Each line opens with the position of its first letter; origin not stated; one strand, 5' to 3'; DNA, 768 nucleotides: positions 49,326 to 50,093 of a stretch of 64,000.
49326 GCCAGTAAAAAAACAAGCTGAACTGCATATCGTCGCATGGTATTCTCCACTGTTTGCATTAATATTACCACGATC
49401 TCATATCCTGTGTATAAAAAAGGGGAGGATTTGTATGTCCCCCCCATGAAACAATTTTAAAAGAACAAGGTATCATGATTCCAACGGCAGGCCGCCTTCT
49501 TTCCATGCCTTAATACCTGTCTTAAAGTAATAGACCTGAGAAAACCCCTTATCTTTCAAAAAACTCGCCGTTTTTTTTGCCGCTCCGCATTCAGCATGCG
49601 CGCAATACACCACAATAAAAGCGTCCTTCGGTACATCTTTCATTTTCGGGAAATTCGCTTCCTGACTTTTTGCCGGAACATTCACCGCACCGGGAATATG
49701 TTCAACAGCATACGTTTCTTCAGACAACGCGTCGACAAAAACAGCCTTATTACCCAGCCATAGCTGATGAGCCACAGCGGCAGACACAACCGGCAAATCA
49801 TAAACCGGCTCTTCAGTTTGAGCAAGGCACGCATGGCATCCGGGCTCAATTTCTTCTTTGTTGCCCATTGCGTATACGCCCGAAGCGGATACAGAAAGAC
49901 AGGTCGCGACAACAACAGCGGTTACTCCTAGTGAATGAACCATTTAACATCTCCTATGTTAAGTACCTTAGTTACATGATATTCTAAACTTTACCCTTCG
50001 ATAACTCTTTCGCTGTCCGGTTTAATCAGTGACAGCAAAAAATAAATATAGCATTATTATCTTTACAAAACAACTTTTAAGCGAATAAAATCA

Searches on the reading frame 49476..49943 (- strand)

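Call 13: search_protein_families(library=pfam, proteins=[window:49476-49943:-], max_evalue=0.001)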
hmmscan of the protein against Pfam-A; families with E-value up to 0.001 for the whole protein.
window:49476-49943:- (156 aa): 1 family
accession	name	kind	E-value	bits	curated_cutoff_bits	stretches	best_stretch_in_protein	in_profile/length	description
PF00581.25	Rhodanese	-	5.9e-17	62.4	22.2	1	65-149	12-101/102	Rhodanese-like domain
